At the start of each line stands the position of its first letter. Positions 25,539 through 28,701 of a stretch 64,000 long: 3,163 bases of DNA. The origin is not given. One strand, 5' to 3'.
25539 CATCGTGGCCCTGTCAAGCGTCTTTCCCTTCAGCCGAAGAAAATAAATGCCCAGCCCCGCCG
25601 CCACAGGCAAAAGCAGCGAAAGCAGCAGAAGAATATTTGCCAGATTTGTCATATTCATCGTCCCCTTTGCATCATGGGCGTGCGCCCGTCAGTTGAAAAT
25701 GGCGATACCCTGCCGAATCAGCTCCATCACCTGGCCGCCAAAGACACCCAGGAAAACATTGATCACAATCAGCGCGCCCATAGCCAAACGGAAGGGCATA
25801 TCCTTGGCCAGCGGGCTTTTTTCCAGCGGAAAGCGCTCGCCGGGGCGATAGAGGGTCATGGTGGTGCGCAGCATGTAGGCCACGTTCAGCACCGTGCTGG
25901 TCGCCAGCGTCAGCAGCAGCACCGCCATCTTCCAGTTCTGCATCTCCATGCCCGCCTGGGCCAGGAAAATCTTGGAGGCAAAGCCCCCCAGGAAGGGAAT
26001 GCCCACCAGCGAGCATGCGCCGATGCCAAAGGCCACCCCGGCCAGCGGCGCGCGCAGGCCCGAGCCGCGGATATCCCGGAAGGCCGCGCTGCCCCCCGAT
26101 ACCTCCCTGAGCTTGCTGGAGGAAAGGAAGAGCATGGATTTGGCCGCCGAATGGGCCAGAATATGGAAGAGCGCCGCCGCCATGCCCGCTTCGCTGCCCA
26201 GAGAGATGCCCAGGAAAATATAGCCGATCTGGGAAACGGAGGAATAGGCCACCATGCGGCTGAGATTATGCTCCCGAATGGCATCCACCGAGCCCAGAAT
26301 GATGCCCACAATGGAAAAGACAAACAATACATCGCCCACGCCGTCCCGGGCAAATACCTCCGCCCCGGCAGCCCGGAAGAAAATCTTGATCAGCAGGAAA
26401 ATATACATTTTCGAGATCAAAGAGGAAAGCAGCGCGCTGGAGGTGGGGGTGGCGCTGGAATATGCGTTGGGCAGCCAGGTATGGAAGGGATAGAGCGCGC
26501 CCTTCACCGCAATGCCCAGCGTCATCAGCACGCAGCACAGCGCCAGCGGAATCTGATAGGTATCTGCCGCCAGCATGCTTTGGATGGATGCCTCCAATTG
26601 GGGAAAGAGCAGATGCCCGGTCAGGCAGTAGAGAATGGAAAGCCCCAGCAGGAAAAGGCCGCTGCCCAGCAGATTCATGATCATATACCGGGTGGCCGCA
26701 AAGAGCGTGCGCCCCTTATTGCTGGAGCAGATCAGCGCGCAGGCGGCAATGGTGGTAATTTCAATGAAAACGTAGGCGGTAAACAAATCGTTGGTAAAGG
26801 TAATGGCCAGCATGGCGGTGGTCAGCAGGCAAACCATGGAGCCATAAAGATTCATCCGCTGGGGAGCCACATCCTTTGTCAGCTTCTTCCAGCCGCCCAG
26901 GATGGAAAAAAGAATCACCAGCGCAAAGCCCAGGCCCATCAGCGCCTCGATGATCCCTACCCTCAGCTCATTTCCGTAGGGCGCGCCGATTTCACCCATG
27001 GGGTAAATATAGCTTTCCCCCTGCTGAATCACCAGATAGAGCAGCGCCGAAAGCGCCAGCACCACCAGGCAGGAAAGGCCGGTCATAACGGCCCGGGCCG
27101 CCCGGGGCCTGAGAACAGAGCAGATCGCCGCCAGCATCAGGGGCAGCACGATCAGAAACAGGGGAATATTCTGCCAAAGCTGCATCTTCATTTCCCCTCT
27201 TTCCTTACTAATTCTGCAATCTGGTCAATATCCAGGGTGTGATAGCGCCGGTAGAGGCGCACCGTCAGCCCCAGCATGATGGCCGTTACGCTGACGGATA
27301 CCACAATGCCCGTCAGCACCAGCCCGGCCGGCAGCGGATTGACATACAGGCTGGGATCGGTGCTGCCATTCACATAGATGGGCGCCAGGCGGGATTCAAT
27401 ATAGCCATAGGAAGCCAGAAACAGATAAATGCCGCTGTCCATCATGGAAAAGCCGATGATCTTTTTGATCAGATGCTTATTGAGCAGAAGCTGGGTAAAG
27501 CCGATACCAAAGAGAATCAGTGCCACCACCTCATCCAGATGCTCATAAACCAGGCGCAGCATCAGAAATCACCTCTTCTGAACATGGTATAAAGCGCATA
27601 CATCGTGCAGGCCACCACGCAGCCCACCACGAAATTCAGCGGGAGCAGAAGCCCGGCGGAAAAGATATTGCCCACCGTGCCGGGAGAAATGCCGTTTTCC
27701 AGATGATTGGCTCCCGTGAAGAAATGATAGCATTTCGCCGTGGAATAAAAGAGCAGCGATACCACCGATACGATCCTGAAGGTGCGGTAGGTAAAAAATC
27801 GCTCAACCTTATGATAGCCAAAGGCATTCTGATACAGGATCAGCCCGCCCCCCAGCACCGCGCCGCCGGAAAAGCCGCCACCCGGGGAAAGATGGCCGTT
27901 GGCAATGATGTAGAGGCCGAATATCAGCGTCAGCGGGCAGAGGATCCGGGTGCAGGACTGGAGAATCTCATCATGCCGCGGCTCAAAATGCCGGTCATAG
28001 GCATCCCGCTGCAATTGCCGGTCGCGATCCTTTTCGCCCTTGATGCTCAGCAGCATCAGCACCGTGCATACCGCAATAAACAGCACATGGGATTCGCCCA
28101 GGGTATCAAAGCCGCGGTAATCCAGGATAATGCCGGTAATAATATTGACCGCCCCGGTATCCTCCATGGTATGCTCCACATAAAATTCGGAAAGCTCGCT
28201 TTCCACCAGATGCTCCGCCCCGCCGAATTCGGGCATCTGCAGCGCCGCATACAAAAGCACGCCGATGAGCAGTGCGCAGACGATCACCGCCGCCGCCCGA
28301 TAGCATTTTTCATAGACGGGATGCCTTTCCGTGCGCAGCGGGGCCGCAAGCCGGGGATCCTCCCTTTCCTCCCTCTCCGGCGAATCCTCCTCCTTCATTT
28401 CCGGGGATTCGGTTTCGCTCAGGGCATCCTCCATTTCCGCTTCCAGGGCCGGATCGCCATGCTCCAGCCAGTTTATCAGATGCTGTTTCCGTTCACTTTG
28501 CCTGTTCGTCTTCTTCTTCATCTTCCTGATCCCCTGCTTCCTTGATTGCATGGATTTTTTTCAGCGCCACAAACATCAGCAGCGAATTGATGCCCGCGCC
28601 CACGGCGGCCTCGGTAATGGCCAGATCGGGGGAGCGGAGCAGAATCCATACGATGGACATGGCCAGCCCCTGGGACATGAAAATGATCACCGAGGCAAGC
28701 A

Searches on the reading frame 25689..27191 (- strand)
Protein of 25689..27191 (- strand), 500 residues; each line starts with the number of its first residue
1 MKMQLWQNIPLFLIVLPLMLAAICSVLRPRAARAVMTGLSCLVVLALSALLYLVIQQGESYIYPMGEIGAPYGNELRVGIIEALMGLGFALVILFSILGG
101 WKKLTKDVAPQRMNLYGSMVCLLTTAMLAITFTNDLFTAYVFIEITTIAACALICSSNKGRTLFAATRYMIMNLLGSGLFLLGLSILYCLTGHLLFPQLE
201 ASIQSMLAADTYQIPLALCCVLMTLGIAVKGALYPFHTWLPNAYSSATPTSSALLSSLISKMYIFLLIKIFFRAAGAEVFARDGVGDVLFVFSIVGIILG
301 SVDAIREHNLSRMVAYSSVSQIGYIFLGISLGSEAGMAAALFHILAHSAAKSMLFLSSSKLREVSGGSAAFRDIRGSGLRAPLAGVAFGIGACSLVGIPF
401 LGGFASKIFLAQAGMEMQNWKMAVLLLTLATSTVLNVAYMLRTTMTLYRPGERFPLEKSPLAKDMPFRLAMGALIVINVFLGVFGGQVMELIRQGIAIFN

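Call 39: search_protein_families(library=pfam, proteins=[window:25689-27191:-], max_evalue=0.001)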
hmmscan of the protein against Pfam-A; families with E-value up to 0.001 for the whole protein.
window:25689-27191:- (500 aa): 1 family
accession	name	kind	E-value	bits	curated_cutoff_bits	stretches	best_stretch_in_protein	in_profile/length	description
PF00361.26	Proton_antipo_M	-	4.1e-51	174.4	21.5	1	134-428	2-289/294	NADH:quinone oxidoreductase/Mrp antiporter, TM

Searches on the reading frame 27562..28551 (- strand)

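Call 39: search_protein_families(library=pfam, proteins=[window:27562-28551:-], max_evalue=0.001)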
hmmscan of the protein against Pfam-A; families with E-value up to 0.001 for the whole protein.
window:27562-28551:- (329 aa): 2 families
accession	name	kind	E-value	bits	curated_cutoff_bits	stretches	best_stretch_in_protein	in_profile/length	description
PF04039.18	MnhB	-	8.8e-24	84.6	22.5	1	196-318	1-126/127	Domain related to MnhB subunit of Na+/H+ antiporter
PF20501.3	MbhE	-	9e-10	38.9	27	1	114-168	27-81/98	MBH, subunit E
